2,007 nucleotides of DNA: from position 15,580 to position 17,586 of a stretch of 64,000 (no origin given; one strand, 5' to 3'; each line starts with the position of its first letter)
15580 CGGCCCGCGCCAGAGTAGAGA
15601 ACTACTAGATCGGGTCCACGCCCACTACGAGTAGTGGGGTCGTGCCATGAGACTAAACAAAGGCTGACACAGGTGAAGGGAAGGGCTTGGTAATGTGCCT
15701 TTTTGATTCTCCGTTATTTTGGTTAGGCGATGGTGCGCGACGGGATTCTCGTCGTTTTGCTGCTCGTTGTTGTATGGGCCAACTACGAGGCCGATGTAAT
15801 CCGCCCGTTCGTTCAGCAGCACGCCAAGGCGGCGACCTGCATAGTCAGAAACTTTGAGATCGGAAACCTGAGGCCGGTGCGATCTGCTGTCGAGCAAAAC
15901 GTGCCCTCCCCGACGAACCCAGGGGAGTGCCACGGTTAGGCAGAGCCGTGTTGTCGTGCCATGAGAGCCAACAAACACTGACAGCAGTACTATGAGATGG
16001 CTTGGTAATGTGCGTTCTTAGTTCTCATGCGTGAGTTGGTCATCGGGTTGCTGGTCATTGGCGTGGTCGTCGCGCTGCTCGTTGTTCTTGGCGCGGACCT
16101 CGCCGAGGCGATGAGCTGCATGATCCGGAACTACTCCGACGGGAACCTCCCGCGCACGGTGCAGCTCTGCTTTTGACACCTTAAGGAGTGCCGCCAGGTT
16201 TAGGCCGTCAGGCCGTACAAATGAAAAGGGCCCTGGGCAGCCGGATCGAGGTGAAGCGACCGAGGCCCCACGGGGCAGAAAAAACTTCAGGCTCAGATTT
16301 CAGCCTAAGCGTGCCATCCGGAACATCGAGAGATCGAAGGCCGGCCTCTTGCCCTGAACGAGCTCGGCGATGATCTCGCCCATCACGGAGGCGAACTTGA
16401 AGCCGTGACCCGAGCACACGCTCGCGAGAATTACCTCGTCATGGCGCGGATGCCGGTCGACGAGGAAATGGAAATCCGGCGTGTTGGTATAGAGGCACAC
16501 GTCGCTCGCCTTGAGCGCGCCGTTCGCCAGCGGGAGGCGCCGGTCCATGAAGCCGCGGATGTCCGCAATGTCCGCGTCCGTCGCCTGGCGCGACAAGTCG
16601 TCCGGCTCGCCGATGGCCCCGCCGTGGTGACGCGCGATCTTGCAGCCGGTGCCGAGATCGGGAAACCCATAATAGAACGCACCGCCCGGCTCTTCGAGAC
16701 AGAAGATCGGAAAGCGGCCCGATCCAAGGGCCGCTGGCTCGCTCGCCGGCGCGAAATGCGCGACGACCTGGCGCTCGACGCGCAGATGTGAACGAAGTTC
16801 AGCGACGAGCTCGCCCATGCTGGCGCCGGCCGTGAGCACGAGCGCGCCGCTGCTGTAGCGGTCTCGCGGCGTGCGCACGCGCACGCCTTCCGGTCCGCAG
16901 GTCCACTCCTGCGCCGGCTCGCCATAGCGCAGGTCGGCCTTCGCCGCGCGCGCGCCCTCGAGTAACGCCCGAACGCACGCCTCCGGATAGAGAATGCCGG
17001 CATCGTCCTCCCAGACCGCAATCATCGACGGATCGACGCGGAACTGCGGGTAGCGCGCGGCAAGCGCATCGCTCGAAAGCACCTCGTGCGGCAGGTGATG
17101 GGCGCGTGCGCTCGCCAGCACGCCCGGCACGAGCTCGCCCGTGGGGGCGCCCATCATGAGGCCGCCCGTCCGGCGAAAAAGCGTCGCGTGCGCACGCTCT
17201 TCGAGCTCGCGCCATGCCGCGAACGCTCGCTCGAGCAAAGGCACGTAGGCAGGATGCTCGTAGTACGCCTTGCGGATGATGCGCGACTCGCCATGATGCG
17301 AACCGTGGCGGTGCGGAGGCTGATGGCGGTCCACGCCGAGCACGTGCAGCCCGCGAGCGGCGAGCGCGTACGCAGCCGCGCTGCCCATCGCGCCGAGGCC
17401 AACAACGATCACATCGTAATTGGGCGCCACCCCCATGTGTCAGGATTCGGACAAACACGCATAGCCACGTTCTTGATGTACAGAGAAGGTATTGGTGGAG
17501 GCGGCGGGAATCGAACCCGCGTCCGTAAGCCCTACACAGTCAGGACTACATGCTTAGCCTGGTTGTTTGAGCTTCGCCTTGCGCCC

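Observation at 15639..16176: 314-bp tandem duplication: conserved non-coding leader + paralogous single-helix peptides (possible new small toxin-like or regulatory module)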

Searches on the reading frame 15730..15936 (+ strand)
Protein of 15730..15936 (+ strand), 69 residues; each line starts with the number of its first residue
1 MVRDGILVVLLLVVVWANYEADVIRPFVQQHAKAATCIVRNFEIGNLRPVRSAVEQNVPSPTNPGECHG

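Call 9: search_protein_families(library=pfam, proteins=[window:15730-15936:+], max_evalue=1)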
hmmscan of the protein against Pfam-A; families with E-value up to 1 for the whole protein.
seq(69 aa): 1 family
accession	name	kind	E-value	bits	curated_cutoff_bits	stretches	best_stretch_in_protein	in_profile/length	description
PF09523.15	DUF2390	-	0.13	13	25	1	6-59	28-81/106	Protein of unknown function (DUF2390)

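Call 10: search_protein_families(library=ncbifam, proteins=[window:15730-15936:+], max_evalue=1)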
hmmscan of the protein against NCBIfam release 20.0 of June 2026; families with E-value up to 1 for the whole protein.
seq(69 aa): 0 families

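Call 12: find_homologous_proteins(query=A2, max_evalue=10)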
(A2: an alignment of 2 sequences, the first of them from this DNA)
Query A2 (2 sequences) (69 aa, profile of the alignment): 2 proteins with E <= 10 among 421 candidates.
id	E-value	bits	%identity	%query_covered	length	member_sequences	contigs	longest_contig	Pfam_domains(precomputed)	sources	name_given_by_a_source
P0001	5.5e-19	86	65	99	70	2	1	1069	-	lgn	-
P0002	2.8e-14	71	33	62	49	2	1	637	-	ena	-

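Call 14: find_encoding_contigs(protein=P0001, flank=10000)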
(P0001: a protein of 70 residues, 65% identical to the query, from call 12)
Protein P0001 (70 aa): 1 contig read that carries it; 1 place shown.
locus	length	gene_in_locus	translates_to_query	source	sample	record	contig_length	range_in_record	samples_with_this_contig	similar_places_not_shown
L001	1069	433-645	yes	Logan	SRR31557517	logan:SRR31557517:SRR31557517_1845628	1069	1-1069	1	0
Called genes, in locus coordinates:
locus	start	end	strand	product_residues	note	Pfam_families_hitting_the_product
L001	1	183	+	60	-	?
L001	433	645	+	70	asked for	-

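Call 15: find_encoding_contigs(protein=P0002, flank=10000)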
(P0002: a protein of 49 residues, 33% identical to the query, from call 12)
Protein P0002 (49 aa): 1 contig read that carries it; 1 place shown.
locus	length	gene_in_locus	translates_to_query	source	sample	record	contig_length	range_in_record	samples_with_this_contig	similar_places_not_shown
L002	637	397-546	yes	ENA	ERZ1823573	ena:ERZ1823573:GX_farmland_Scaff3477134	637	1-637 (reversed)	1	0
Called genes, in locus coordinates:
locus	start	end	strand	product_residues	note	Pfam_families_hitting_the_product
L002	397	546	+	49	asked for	-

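Call 33: search_protein_representatives(alignment_id=A4)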
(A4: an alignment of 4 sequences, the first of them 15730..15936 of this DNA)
Query: 4 sequences, 69 profile positions. Proteins with E-value up to 0.001 (for the whole library): 5; up to 1e-10: 2; up to 1e-30: 1. The best 5 are listed.
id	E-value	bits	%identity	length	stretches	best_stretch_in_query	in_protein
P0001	7.9e-36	137.9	-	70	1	1-68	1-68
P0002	4.2e-13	65.2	-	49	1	1-52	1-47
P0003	1.6e-04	37.6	-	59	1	2-35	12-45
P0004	2.2e-04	37.2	-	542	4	32-61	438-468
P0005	7.8e-04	35.4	-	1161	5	12-33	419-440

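Call 36: find_encoding_contigs(protein=P0003, flank=10000)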
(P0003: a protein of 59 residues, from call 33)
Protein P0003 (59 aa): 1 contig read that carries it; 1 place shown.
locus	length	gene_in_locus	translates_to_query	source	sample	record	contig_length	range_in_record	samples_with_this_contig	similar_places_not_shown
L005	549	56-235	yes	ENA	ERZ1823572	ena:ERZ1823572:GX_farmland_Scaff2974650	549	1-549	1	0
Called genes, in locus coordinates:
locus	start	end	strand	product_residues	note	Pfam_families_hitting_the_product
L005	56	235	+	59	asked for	-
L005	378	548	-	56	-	?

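Call 60: search_protein_families(library=phrogs, proteins=[window:15730-15936:+, P0001, P0003], max_evalue=1)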
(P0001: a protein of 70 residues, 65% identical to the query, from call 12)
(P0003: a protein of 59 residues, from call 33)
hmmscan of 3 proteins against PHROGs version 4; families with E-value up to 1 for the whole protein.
window:15730-15936:+ (69 aa): 2 families
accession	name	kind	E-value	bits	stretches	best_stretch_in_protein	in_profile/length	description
phrog_9813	-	unknown function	0.11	13.8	1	19-56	23-59/63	-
phrog_20230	-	unknown function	0.3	12.1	1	35-57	22-44/51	-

P0001 (70 aa): 0 families

P0003 (59 aa): 0 families

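Call 61: search_protein_families(library=padloc, proteins=[window:15730-15936:+, P0001, P0003], max_evalue=1)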
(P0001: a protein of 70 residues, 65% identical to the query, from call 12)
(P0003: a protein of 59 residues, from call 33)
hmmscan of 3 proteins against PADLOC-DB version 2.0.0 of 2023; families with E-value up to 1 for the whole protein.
window:15730-15936:+ (69 aa): 0 families

P0001 (70 aa): 0 families

P0003 (59 aa): 0 families

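Call 67: predict_structure(alignment_id=A4)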
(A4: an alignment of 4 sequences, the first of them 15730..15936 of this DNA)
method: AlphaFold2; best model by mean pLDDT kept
length: 69 residues; sequences in the alignment: 4
mean_pLDDT: 60.4   pTM: 0.30
mean pLDDT of the five models: 60.4, 58.7, 58.4, 57.7, 55.4
residues with pLDDT >= 90: 8; 70-90: 11; 50-70: 25; < 50: 25
segments of 3 or more residues with pLDDT < 50: 46-69
pLDDT, mean of each block of 10 residues (from residue 1): 83 86 61 56 48 43 42
secondary structure, 60 per line:
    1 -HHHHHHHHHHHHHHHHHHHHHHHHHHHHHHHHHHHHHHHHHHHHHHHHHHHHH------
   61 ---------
elements in order: H2-54
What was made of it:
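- Tried and rejected: It is uninformative, so I ran no fold search (call 67).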

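Call 68: list_cluster_members(proteins=[P0001, P0002, P0003])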
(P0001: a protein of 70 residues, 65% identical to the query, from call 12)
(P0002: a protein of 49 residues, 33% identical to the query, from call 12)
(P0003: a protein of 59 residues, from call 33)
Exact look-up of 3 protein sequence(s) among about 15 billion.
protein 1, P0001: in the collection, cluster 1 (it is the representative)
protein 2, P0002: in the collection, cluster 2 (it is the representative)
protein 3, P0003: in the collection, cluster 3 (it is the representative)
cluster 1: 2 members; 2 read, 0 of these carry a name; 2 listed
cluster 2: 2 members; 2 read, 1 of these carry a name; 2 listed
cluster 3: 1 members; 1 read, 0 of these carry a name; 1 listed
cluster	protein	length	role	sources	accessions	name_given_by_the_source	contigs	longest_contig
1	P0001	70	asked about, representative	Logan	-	-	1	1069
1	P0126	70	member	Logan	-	-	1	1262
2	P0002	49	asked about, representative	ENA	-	-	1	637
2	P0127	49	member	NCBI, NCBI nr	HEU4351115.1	MAG TPA: hypothetical protein VFR66_04495 [Burkholderiales bacterium] | hypothetical protein [Burkholderiales bacterium]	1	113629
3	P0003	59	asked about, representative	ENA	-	-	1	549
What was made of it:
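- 15730..15939 (+): ORF P1, 69 aa: MVRD + 13-residue apolar run + WA|NYEAD... + Cys37 ... Cys67. Relatives are P0001 (65% identical), P0126 and P0003 (calls 12, 33, 68).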

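Call 70: find_encoding_contigs(protein=P0127, flank=10000)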
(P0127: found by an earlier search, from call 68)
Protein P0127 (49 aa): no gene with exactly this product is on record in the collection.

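Call 71: find_encoding_contigs(protein=P0126, flank=10000)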
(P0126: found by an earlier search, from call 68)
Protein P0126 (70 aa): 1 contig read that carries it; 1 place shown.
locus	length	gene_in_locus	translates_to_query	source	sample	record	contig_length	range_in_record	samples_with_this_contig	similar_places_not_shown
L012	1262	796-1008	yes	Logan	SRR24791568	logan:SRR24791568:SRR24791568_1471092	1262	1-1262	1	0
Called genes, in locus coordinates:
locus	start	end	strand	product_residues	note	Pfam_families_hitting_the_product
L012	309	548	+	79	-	-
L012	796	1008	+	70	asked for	-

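Call 82: list_cluster_members(proteins=[window:15730-15936:+, window:14527-14976:+, window:16303-17436:-, window:13911-14099:+, window:13342-13620:-])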
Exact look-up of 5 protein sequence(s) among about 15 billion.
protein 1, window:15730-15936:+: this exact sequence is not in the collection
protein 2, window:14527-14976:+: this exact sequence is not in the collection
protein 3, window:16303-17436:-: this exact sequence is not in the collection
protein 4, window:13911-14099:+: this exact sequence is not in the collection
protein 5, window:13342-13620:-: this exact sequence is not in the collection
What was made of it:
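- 15730..15939 (+): The exact sequence is not in the protein collection (call 82).
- P1's exact sequence is absent from the protein collection, whereas a protein identical to P2 is annotated in a Burkholderiales MAG (calls 68, 82).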

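Call 83: find_homologous_proteins(query=L012:309-545:+, max_evalue=0.001)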
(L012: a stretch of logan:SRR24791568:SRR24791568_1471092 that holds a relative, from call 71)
Query L012:309-545:+ (79 aa): 1 proteins with E <= 0.001 among 2 candidates.
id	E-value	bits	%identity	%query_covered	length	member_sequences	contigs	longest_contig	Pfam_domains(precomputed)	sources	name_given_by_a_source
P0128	2.5e-38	147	84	95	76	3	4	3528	-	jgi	jgi:hypothetical protein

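Call 84: find_encoding_contigs(protein=P0128, flank=4000, max_places=6)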
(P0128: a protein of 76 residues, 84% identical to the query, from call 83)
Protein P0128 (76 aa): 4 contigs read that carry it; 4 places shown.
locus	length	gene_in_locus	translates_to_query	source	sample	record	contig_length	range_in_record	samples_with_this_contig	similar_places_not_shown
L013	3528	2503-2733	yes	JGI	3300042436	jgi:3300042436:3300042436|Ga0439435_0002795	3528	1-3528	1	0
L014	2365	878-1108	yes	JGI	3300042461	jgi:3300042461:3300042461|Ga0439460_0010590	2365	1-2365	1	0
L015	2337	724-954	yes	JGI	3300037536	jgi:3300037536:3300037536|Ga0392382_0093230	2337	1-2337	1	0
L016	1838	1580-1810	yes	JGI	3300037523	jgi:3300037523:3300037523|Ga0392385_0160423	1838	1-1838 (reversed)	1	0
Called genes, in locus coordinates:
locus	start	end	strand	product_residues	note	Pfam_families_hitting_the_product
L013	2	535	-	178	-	?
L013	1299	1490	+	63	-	-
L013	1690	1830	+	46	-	-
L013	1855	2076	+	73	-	-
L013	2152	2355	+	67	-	PF26788:DUF8260 (faint), PF14354:Lar_restr_allev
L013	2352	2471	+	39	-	-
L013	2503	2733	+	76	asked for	-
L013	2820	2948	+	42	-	-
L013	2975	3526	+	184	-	?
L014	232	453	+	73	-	-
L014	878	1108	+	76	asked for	-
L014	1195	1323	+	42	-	-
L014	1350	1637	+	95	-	-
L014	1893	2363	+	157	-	?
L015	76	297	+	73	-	-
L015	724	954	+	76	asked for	-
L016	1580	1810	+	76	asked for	-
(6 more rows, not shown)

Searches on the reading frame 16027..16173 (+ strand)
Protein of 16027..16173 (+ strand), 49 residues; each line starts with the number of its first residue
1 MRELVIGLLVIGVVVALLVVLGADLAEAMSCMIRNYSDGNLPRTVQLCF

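Call 9: search_protein_families(library=pfam, proteins=[window:16027-16173:+], max_evalue=1)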
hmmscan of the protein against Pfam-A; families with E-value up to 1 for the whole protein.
seq(49 aa): 0 families

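Call 10: search_protein_families(library=ncbifam, proteins=[window:16027-16173:+], max_evalue=1)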
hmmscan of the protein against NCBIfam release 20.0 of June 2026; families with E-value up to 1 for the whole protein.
seq(49 aa): 1 family
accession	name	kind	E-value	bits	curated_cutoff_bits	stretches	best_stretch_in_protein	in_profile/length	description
NF004729.0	PRK06073.1-5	equivalog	0.049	13.6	94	1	4-43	21-61/134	NADH dehydrogenase subunit A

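Call 60: search_protein_families(library=phrogs, proteins=[window:16027-16173:+], max_evalue=1)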
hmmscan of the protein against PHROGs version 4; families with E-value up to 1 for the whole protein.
window:16027-16173:+ (49 aa): 3 families
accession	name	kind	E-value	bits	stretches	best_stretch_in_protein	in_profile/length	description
phrog_2372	-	unknown function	0.031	15.8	1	1-39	1-37/82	-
phrog_28873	-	unknown function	0.041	14.9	1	4-42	72-110/157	-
phrog_19180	-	unknown function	0.32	12.2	1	6-36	10-40/105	-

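Call 61: search_protein_families(library=padloc, proteins=[window:16027-16173:+], max_evalue=1)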
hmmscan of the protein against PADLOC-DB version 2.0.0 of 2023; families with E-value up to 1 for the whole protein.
window:16027-16173:+ (49 aa): 0 families

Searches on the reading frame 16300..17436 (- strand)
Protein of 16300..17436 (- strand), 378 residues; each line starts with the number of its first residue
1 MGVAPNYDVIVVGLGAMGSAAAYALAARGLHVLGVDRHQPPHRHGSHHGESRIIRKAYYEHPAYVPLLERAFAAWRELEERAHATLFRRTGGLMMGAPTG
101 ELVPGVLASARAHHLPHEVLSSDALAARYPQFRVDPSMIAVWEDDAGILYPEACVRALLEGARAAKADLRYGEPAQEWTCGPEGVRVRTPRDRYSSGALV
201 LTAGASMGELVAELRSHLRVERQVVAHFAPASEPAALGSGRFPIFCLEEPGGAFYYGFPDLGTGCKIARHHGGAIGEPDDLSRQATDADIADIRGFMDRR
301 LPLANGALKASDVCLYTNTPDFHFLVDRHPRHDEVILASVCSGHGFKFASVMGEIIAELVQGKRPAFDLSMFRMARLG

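Call 9: search_protein_families(library=pfam, proteins=[window:16300-17436:-], max_evalue=1)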
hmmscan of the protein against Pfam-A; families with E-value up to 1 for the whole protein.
window:16300-17436:- (378 aa): 15 families
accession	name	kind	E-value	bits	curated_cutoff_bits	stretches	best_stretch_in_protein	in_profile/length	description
PF01266.30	DAO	-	2.8e-47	162.4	27.9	1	8-359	1-353/353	FAD dependent oxidoreductase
PF01494.25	FAD_binding_3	-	0.00047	19.9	22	1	7-176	2-144/349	FAD binding domain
PF02737.24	3HCDH_N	-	0.00063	20.1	22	1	9-50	2-43/180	3-hydroxyacyl-CoA dehydrogenase, NAD binding domain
PF02558.23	ApbA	-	0.00096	19.2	22.2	1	9-41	1-32/150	Ketopantoate reductase PanE/ApbA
PF03446.21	NAD_binding_2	-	0.0035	17.8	21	1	9-40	2-33/161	NAD binding domain of 6-phosphogluconate dehydrogenase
PF02826.25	2-Hacid_dh_C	-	0.004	17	25.1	1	9-43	39-73/178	D-isomer specific 2-hydroxyacid dehydrogenase, NAD binding domain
PF13450.12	NAD_binding_8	-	0.0071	17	21.9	1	11-39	1-29/68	NAD(P)-binding Rossmann-like domain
PF03486.20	HI0933_like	-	0.0089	15.9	50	1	8-43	2-37/244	HI0933-like protein Rossmann domain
PF00890.30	FAD_binding_2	-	0.01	15.5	20.4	1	8-40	1-33/414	FAD binding domain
PF01946.23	Thi4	-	0.043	13.5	26.2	1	7-38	18-50/235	Thi4 family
PF01134.28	GIDA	-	0.047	13.2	22.1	1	8-33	1-26/391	Glucose inhibited division protein A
PF03721.20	UDPG_MGDP_dh_N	-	0.059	13.4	27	1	9-38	3-32/187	UDP-glucose/GDP-mannose dehydrogenase family, NAD binding domain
PF00899.27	ThiF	-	0.067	12.8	28.1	1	7-34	21-48/238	ThiF family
PF12831.13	FAD_oxidored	-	0.069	12.9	27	1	8-38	1-31/416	FAD dependent oxidoreductase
PF02254.24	TrkA_N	-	0.19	12.5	23.8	1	9-39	1-31/116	TrkA-N domain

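Call 29: find_related_loci(query=window:16303-17436:-, collection=genome_contigs, flank=6000)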
Query window:16303-17436:- (378 aa) in genome_contigs; peptide patterns used: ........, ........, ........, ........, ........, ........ (x = any residue, [..] = any of these).
37 stretches matched a pattern; 2 encode a relative of the query (tblastn E <= 1e-3); 2 distinct loci.
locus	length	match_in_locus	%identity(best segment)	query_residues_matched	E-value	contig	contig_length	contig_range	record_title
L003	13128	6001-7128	46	3-377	2e-82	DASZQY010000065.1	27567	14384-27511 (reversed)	MAG TPA_asm: Bauldia sp. isolate SMAG_U6010 k141_182134, whole genome shotgun sequence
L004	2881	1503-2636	44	1-377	4e-82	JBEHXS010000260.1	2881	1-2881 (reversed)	MAG: Pseudomonadota bacterium isolate ES1.bin.92 NODE_45315_length_2881_cov_9.578001, whole genome shotgun sequence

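Call 41: find_encoding_contigs(protein=window:16300-17436:-, flank=10000, max_places=6)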
Protein window:16300-17436:- (378 aa): no gene with exactly this product is on record in the collection.

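Call 47: find_homologous_proteins(query=window:16303-17436:-, max_evalue=1e-100)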
Query window:16303-17436:- (378 aa): 1562 proteins with E <= 1e-100 among 8000 candidates; the best 120 are listed.
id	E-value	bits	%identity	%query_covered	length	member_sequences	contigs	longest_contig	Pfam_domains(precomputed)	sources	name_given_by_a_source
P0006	9.4e-245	830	97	99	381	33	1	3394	PF01266.31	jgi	jgi:sarcosine oxidase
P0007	3.6e-242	821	97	99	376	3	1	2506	PF01266.31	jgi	jgi:sarcosine oxidase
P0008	3.1e-238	808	95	99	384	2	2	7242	PF01266.31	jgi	jgi:sarcosine oxidase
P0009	3.1e-235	798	94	99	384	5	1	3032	PF01266.31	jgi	jgi:sarcosine oxidase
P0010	5.2e-223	758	89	99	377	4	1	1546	PF01266.31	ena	-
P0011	1.5e-220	750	96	91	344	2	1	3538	PF01266.31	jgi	jgi:sarcosine oxidase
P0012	4.6e-220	749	88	99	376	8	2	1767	PF01266.31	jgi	jgi:sarcosine oxidase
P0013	1.5e-219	747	88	99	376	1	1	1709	PF01266.31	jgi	jgi:sarcosine oxidase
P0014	2.5e-218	743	88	99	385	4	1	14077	PF01266.31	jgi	jgi:sarcosine oxidase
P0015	1.4e-217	740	87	99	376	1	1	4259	PF01266.31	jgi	jgi:sarcosine oxidase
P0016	2.4e-213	726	85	99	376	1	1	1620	PF01266.31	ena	-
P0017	1.2e-212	724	86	99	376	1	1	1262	PF01266.31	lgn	-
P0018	4.4e-212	722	85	99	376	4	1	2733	PF01266.31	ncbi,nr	ncbi:MAG TPA: N-methyl-L-tryptophan oxidase [Burkholderiales bacterium]|nr:N-methyl-L-tryptophan oxi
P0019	1.8e-211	720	85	99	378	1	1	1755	PF01266.31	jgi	jgi:sarcosine oxidase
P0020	1.5e-205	701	86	99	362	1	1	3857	PF01266.31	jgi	jgi:sarcosine oxidase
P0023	3.7e-198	676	83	99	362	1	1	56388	PF01266.31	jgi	-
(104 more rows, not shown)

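Call 48: find_encoding_contigs(protein=P0008, flank=7000, max_places=3)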
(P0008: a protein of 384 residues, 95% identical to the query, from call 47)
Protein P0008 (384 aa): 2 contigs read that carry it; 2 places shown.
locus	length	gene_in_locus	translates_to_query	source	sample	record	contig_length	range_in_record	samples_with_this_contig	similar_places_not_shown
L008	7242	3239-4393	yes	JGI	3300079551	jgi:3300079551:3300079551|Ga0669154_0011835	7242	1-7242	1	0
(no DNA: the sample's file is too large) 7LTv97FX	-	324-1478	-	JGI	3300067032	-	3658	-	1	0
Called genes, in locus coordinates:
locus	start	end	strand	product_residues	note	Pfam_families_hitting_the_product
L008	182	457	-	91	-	PF12570:DUF3750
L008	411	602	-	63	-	-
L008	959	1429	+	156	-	-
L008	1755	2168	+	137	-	PF04519:Bactofilin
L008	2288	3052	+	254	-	PF00072:Response_reg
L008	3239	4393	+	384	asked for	PF01266:DAO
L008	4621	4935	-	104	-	-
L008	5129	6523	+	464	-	-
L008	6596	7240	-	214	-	?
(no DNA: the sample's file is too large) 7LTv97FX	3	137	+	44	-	?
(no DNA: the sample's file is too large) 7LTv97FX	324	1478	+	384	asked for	PF01266:DAO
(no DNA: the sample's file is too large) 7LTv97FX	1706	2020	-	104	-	-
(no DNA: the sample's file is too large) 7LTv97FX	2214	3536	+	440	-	-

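Call 49: find_encoding_contigs(protein=P0006, flank=7000, max_places=3)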
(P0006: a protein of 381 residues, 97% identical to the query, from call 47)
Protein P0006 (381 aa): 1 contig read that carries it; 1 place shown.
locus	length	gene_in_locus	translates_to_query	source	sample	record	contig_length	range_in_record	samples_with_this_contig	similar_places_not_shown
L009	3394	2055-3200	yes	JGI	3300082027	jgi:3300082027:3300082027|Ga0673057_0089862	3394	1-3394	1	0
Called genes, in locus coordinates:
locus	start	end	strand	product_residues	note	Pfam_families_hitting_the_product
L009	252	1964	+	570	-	PF00355:Rieske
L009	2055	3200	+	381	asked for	PF01266:DAO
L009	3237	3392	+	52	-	?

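Call 50: find_encoding_contigs(protein=P0014, flank=7000, max_places=3)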
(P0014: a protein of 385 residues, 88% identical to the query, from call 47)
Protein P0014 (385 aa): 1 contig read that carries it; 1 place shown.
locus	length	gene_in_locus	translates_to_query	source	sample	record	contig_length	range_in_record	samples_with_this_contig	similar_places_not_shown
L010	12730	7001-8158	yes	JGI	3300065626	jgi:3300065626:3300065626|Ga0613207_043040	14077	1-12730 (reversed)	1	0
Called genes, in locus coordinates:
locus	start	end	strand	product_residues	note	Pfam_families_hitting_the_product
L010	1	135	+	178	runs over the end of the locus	-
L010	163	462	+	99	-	-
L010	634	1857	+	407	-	PF07691:PA14, PF07589:PEP_exosort_dom (weak)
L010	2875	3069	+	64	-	-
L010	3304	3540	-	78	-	-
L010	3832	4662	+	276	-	-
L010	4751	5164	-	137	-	PF01068:DNA_ligase_A_M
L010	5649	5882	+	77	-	-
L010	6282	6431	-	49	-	-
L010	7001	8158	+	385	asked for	PF01266:DAO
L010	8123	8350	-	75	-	-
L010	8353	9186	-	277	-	PF05721:PhyH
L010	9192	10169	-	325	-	PF03401:TctC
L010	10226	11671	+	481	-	PF00069:Pkinase, PF01636:APH (faint), PF07714:PK_Tyr_Ser-Thr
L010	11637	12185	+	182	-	-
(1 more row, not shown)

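Call 51: find_encoding_contigs(protein=P0023, flank=7000, max_places=3)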
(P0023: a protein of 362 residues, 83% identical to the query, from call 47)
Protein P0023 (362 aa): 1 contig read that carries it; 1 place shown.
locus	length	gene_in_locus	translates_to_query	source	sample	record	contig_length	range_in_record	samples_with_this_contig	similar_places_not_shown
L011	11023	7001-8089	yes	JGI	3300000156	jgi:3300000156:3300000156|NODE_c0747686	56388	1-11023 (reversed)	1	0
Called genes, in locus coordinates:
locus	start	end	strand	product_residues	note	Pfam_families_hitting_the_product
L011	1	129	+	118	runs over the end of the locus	PF00861:Ribosomal_L18p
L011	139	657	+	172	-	PF00333:Ribosomal_S5, PF03719:Ribosomal_S5_C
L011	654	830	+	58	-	PF00327:Ribosomal_L30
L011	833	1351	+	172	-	PF00828:Ribosomal_L27A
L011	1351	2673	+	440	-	PF00344:SecY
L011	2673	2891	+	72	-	PF01176:eIF-1a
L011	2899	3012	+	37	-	PF00444:Ribosomal_L36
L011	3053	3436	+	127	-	PF00416:Ribosomal_S13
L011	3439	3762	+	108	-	-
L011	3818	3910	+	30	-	-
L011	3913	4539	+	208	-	PF00163:Ribosomal_S4, PF01479:S4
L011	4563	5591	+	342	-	-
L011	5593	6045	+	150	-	PF01196:Ribosomal_L17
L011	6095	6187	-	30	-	-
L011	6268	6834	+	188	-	-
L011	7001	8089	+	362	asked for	PF01266:DAO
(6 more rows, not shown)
